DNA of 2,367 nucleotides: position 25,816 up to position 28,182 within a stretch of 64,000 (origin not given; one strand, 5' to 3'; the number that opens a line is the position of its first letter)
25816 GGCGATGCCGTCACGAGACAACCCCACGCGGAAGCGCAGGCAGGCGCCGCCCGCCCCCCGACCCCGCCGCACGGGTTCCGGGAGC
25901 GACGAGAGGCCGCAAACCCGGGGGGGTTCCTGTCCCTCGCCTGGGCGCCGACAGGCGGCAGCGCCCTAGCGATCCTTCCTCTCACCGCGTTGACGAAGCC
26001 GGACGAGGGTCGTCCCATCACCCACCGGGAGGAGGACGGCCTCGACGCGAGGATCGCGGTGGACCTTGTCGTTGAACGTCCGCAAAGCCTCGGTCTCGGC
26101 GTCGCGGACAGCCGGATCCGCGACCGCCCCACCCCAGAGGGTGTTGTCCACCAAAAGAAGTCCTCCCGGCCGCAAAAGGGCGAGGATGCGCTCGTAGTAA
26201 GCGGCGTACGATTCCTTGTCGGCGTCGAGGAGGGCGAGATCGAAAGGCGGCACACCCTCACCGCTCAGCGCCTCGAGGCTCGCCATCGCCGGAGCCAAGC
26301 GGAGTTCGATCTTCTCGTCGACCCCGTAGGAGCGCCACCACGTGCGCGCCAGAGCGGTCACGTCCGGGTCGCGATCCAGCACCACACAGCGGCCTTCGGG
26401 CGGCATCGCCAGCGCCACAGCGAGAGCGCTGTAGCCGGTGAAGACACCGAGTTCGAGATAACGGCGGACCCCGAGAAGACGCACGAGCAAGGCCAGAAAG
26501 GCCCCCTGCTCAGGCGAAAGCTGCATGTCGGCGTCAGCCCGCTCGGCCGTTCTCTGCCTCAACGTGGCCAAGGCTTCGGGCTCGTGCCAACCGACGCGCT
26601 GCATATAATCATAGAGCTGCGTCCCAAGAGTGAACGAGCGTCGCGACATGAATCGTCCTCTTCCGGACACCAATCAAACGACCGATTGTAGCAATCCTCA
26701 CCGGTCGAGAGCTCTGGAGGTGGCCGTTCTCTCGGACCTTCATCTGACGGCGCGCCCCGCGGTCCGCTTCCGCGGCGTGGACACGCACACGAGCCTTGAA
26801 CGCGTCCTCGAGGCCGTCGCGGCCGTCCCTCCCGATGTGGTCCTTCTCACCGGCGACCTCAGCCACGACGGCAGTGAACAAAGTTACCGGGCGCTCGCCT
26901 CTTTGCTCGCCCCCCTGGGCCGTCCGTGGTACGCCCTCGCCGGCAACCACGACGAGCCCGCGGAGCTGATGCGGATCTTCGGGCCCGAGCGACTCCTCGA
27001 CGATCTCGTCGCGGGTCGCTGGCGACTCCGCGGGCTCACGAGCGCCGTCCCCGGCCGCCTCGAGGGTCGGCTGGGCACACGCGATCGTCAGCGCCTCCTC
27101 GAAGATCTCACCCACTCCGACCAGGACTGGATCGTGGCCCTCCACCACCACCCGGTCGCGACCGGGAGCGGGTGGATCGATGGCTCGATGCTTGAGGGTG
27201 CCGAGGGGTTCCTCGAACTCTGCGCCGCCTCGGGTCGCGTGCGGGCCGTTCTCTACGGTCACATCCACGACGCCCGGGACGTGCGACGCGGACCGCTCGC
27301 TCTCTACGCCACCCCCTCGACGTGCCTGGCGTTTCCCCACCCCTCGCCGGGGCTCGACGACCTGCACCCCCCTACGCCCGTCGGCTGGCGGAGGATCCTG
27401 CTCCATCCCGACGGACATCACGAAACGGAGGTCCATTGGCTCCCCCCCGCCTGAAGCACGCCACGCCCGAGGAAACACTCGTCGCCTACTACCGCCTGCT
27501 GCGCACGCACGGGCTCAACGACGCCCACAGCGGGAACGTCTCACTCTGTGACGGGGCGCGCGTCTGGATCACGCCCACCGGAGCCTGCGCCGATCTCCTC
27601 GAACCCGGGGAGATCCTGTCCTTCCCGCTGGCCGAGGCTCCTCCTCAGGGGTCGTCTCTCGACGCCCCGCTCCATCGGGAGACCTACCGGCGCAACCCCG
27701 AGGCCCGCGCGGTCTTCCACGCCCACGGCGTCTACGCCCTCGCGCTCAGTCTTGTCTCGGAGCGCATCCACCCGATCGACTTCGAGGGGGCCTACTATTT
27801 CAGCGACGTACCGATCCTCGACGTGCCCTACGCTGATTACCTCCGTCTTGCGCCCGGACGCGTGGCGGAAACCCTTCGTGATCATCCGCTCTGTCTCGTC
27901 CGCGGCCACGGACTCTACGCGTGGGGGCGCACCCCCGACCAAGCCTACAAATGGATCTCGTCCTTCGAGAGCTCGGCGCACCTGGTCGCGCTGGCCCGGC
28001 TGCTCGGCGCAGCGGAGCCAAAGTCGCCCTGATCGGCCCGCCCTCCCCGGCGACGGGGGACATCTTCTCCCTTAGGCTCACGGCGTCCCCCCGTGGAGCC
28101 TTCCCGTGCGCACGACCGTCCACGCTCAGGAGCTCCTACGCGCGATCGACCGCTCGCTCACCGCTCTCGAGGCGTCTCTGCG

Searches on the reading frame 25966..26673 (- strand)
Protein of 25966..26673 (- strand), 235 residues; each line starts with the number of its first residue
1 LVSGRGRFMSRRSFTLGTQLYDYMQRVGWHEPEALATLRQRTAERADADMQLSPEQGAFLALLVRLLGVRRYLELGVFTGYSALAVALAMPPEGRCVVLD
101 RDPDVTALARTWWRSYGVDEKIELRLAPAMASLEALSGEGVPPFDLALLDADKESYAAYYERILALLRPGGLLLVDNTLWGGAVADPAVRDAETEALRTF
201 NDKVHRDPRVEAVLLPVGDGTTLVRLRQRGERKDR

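Call 3: search_protein_families(library=pfam, proteins=[window:25966-26673:-], max_evalue=0.01)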
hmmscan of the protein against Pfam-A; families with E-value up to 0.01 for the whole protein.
window:25966-26673:- (235 aa): 4 families
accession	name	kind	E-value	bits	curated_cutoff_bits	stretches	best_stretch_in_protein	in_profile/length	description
PF01596.23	Methyltransf_3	-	2.3e-63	213.7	22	1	30-225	6-202/204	O-methyltransferase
PF13578.12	Methyltransf_24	-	1.3e-12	48.9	26.3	1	73-177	1-104/105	Methyltransferase domain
PF13649.12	Methyltransf_25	-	0.00076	20.6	27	1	73-171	2-97/97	Methyltransferase domain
PF13847.12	Methyltransf_31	-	0.0093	16.1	27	0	72-177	7-111/145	Methyltransferase domain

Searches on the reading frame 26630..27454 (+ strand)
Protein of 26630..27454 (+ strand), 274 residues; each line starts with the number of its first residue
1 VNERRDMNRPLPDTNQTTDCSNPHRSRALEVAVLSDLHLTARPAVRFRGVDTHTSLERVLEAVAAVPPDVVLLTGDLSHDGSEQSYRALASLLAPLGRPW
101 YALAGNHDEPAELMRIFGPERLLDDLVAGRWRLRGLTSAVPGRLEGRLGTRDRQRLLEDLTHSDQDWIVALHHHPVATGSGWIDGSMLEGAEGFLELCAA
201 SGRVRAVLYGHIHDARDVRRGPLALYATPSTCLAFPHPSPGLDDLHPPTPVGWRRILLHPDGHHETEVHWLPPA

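Call 3: search_protein_families(library=pfam, proteins=[window:26630-27454:+], max_evalue=0.01)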
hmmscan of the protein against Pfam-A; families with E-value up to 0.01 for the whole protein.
window:26630-27454:+ (274 aa): 2 families
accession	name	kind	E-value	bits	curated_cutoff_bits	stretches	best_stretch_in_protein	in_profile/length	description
PF00149.33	Metallophos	-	2.1e-21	77.7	21.5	1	31-214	3-190/191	Calcineurin-like phosphoesterase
PF12850.12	Metallophos_2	-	5e-09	36.8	27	1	30-221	2-125/154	Calcineurin-like phosphoesterase superfamily domain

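Call 56: search_protein_families(library=ncbifam, proteins=[window:26630-27454:+], max_evalue=0.001)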
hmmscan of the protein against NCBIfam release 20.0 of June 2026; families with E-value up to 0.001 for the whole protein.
window:26630-27454:+ (274 aa): 5 families
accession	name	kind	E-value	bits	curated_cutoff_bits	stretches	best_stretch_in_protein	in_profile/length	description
NF008359.0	PRK11148.1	equivalog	1.1e-38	133.3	225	1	28-271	14-261/275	3',5'-cyclic-AMP phosphodiesterase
NF050112.1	PhdiestSpdARhizob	equivalog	1e-18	67.9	400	1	31-215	2-200/264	2', 3'cyclic nucleotide phosphodiesterase SpdA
TIGR04123.1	P_estr_lig_assc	hypoth_equivalog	4.8e-08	32.6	150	1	31-132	23-132/207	ligase-associated DNA damage response endonuclease PdeM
TIGR00619.1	sbcd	subfamily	0.00024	21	77.65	1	34-113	6-91/252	exonuclease subunit SbcD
NF033458.1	lipid_A_LpxG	equivalog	0.00044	19.7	350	1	28-109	44-119/321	UDP-2,3-diacylglucosamine diphosphatase LpxG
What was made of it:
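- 26630..28032 (+): Upstream co-oriented genes: a CpdA-like metallophosphoesterase (26630-27454) and a class II aldolase (27436-28032). Together they form the ancestral block that ends 73 nt before the ArdC-like start. Pfam and NCBIfam matches (calls 3, 56).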

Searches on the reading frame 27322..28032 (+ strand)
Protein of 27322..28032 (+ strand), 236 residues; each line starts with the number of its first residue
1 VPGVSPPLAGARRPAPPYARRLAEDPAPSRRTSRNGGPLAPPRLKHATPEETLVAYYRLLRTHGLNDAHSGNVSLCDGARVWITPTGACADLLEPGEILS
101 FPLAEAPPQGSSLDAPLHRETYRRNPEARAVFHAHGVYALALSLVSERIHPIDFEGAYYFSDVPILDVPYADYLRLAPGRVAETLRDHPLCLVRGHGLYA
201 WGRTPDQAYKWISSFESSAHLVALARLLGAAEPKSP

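Call 3: search_protein_families(library=pfam, proteins=[window:27322-28032:+], max_evalue=0.01)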
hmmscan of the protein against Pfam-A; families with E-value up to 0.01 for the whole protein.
window:27322-28032:+ (236 aa): 2 families
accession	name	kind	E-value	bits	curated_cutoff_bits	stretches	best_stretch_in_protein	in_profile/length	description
PF00596.27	Aldolase_II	-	3.1e-36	125.4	22.2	1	52-221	2-181/183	Class II Aldolase and Adducin N-terminal domain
PF21531.3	Rv2175c_wHTH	-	0.0098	16.3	27.1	0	161-197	11-48/57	DNA-binding protein Rv2175c, wHTH domain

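Call 25: find_homologous_proteins(query=window:27436-28032:+, max_evalue=1e-20)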
Query window:27436-28032:+ (198 aa): 121 proteins with E <= 1e-20 among 970 candidates; the best 120 are listed.
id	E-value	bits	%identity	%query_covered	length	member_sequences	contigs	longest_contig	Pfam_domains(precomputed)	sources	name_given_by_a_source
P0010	3.4e-127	440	98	100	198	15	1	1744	PF00596.28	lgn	-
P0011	2.4e-108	379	87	97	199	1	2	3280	PF00596.28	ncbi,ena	-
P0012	2.1e-107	376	83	100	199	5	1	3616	PF00596.28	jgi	-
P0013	5.4e-101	355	82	96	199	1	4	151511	PF00596.28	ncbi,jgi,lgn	jgi:L-fuculose-phosphate aldolase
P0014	7.0e-62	227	57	90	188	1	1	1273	PF00596.28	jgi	-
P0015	2.0e-60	222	53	94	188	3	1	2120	PF00596.28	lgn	-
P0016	2.3e-60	222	57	92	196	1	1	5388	PF00596.28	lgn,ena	-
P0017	4.8e-60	221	54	95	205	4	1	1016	PF00596.28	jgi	jgi:L-fuculose-phosphate aldolase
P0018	4.8e-59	218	56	89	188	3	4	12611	PF00596.28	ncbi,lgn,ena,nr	ncbi:MAG TPA: class II aldolase/adducin family protein [Thiotrichales bacterium]|nr:class II aldolas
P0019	5.3e-59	218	55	90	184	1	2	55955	PF00596.28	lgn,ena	-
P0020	3.1e-58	215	54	92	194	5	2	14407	PF00596.28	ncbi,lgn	-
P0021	3.7e-58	215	54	94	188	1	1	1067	PF00596.28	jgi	jgi:L-fuculose-phosphate aldolase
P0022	5.3e-58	214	55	91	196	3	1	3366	PF00596.28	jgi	jgi:L-fuculose-phosphate aldolase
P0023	7.2e-58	214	52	91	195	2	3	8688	PF00596.28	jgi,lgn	jgi:L-fuculose-phosphate aldolase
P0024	7.9e-58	214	54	90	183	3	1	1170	PF00596.28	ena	-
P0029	6.6e-57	211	52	91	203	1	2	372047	PF00596.28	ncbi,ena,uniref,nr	ncbi:class II aldolase/adducin family protein [Natronospira bacteriovora]|uniref:Class II aldolase/a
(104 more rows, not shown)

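Call 26: find_encoding_contigs(protein=P0013, flank=9000, max_places=4)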
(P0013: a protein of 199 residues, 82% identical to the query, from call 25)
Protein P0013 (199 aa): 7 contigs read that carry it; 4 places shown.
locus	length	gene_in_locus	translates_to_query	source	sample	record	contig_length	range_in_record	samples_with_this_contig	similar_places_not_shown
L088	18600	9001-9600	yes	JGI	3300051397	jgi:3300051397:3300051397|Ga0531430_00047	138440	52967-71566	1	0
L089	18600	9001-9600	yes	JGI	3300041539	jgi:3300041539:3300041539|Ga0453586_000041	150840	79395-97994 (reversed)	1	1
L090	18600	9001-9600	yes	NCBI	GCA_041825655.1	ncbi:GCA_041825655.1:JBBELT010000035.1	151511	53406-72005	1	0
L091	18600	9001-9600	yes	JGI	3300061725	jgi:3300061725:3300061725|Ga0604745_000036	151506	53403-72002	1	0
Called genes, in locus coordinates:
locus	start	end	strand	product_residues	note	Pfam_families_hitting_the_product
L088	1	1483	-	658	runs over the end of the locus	PF00456:Transketolase_N, PF02779:Transket_pyr, PF02780:Transketolase_C, PF22613:Transketolase_C_1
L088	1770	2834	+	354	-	PF01547:SBP_bac_1, PF12849:PBP_like_2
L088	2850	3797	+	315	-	PF00528:BPD_transp_1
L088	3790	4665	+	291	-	PF00528:BPD_transp_1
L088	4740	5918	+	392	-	PF00438:S-AdoMet_synt_N, PF02772:S-AdoMet_synt_M, PF02773:S-AdoMet_synt_C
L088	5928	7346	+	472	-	PF05221:AdoHcyase, PF00670:AdoHcyase_NAD, PF02826:2-Hacid_dh_C (weak)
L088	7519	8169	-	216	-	PF01596:Methyltransf_3, PF13578:Methyltransf_24, PF13649:Methyltransf_25 (faint)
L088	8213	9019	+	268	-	PF00149:Metallophos, PF12850:Metallophos_2 (weak)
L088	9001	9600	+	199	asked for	PF00596:Aldolase_II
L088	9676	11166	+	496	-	PF08401:ArdcN (weak), PF06114:Peptidase_M78 (weak)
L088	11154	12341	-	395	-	PF00155:Aminotran_1_2, PF01041:DegT_DnrJ_EryC1, PF01212:Beta_elim_lyase (weak)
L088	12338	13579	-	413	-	PF13579:Glyco_trans_4_4, PF00534:Glycos_transf_1, PF13692:Glyco_trans_1_4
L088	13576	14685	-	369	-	PF01041:DegT_DnrJ_EryC1, PF01212:Beta_elim_lyase, PF00155:Aminotran_1_2, PF01053:Cys_Met_Meta_PP (weak)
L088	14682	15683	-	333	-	PF01408:GFO_IDH_MocA, PF01488:Shikimate_DH (weak), PF03807:F420_oxidored (weak), PF22725:GFO_IDH_MocA_C3, PF02894:GFO_IDH_MocA_C (weak)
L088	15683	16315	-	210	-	PF25084:LbH_EIF2B (faint), PF14602:Hexapep_2 (faint), PF25087:GMPPB_C (faint), PF00132:Hexapep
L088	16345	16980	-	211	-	PF00625:Guanylate_kin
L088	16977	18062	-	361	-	PF01208:URO-D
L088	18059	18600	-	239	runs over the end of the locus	PF00215:OMPdecase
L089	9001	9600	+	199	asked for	PF00596:Aldolase_II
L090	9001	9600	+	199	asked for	PF00596:Aldolase_II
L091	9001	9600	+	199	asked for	PF00596:Aldolase_II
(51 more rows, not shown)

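Call 27: find_encoding_contigs(protein=P0019, flank=7000, max_places=2)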
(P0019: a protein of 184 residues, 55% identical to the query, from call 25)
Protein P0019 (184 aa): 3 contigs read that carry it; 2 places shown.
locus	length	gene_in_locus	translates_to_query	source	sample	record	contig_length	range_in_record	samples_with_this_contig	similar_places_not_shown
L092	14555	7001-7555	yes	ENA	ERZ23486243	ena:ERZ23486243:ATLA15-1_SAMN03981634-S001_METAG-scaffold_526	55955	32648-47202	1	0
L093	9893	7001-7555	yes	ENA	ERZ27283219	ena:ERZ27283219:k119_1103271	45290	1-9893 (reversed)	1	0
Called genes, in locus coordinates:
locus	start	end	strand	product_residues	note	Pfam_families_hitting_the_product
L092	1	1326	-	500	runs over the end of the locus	PF27104:FimW_N, PF27125:FimW_C (weak)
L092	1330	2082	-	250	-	PF01203:T2SSN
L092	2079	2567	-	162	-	PF04612:T2SSM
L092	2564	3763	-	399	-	PF05134:T2SSL, PF12693:GspL_C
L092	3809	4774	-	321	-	PF21687:T2SSK_1st, PF03934:T2SSK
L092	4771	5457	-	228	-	PF07963:N_methyl, PF11612:T2SSJ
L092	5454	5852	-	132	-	PF07963:N_methyl, PF02501:T2SSI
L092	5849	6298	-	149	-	PF12019:GspH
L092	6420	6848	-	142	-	PF07963:N_methyl, PF08334:T2SSG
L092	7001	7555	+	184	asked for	PF00596:Aldolase_II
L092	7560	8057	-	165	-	PF16702:DUF5063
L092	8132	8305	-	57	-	PF00301:Rubredoxin, PF21349:RUBY_RBDX (faint)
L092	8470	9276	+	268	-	PF08543:Phos_pyr_kin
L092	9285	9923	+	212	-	PF02581:TMP-TENI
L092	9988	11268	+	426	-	PF00202:Aminotran_3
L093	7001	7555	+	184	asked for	PF00596:Aldolase_II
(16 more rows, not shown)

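Call 28: find_encoding_contigs(protein=P0029, flank=7000, max_places=1)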
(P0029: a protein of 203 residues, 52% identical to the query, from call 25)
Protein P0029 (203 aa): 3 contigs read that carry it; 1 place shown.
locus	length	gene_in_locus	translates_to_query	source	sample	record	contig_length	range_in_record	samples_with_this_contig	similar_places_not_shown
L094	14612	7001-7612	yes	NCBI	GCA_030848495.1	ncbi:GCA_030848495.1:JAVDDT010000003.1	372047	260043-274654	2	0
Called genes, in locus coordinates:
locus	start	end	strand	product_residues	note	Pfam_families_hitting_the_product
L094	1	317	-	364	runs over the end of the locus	PF13477:Glyco_trans_4_2 (weak), PF13439:Glyco_transf_4, PF13579:Glyco_trans_4_4, PF00534:Glycos_transf_1, PF13692:Glyco_trans_1_4, PF13524:Glyco_trans_1_2 (weak)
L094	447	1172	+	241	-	PF01887:SAM_HAT_N, PF20257:SAM_HAT_C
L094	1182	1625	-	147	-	PF01643:Acyl-ACP_TE, PF20791:Acyl-ACP_TE_C (faint), PF13279:4HBT_2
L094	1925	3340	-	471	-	PF05221:AdoHcyase, PF00670:AdoHcyase_NAD, PF02826:2-Hacid_dh_C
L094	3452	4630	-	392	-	PF00438:S-AdoMet_synt_N, PF02772:S-AdoMet_synt_M, PF02773:S-AdoMet_synt_C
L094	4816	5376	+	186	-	PF00578:AhpC-TSA, PF08534:Redoxin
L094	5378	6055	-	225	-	PF01596:Methyltransf_3, PF13649:Methyltransf_25 (weak), PF13578:Methyltransf_24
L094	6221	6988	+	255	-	PF00149:Metallophos, PF12850:Metallophos_2 (weak)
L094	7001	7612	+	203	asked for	PF00596:Aldolase_II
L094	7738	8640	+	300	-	PF01963:TraB_PrgY_gumN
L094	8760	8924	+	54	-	PF00301:Rubredoxin, PF21349:RUBY_RBDX (faint)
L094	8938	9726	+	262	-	PF01256:Carb_kinase (faint), PF08543:Phos_pyr_kin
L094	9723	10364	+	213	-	PF02581:TMP-TENI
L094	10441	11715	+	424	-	PF00202:Aminotran_3, PF00155:Aminotran_1_2 (weak)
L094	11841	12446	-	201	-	PF02190:LON_substr_bdg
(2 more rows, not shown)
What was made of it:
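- The gene lies at a synteny breakpoint (call 28).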

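Call 56: search_protein_families(library=ncbifam, proteins=[window:27436-28032:+], max_evalue=0.001)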
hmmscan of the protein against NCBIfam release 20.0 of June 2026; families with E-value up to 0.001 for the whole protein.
window:27436-28032:+ (198 aa): 27 families (the best 25 are shown)
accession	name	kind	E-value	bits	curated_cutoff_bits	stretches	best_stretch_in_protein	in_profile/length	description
NF006413.0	PRK08660.1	equivalog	1.2e-32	113.3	203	1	20-191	11-181/184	aldolase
NF006672.0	PRK09220.1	equivalog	2.6e-17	62.9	226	1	12-178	12-194/209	methylthioribulose 1-phosphate dehydratase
TIGR03328.1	salvage_mtnB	equivalog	3.3e-16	59.4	137.05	1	18-174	4-178/194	methylthioribulose 1-phosphate dehydratase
NF006208.0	PRK08333.1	equivalog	1.2e-15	57.7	267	1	13-184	7-180/189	aldolase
NF004492.0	PRK05834.1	equivalog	1.3e-14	54.2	139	1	73-189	70-189/197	hypothetical protein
NF040649.1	FucA_Meth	equivalog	7e-14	52.2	250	1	32-188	23-177/179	L-fuculose phosphate aldolase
NF043034.1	OxoTetrPhDc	equivalog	1.3e-13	51.2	250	1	13-188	7-189/205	3-oxo-tetronate 4-phosphate decarboxylase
NF053831.1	RU1PAldHalo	equivalog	1.3e-13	50.9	300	1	27-192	19-187/208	ribulose-1-phosphate aldolase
NF004855.0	PRK06208.1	subfamily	2.2e-13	50.1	255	1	13-192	45-232/274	class II aldolase/adducin family protein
NF005123.0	PRK06557.1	subfamily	7.5e-12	45.4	251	1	13-195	14-203/223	L-ribulose-5-phosphate 4-epimerase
NF005984.0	PRK08087.1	subfamily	1.2e-11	44.8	264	1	23-175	18-172/215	L-fuculose-phosphate aldolase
NF005689.0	PRK07490.1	equivalog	1.9e-11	43.6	260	1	79-191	90-203/248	hypothetical protein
NF053537.1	DhpthDcsPhtC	equivalog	6e-11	42.2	200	1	76-184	77-190/232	3,4-dihydroxyphthalate decarboxylase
TIGR01086.1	fucA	equivalog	1.8e-09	37.6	400.25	1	25-175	19-171/214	L-fuculose-phosphate aldolase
NF005302.0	PRK06833.1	equivalog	1.7e-08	34.2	264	1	12-192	7-191/214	L-fuculose-phosphate aldolase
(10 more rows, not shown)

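Call 65: find_encoding_contigs(protein=P0012, flank=4000, max_places=3)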
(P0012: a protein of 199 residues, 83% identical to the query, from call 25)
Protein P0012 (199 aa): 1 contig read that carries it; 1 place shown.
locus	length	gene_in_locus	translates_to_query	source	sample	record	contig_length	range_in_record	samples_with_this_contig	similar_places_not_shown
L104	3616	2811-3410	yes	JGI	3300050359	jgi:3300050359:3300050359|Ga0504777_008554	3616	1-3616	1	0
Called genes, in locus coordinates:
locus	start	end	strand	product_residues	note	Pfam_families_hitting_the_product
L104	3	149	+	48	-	?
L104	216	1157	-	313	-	PF01073:3Beta_HSD, PF01370:Epimerase, PF02719:Polysacc_synt_2 (weak), PF04321:RmlD_sub_bind, PF05368:NmrA (faint), PF13460:NAD_binding_10, PF16363:GDP_Man_Dehyd, PF07993:NAD_binding_4 (weak)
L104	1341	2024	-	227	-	PF01596:Methyltransf_3, PF13578:Methyltransf_24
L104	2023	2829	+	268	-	PF00149:Metallophos, PF12850:Metallophos_2 (weak)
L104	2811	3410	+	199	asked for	PF00596:Aldolase_II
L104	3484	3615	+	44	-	?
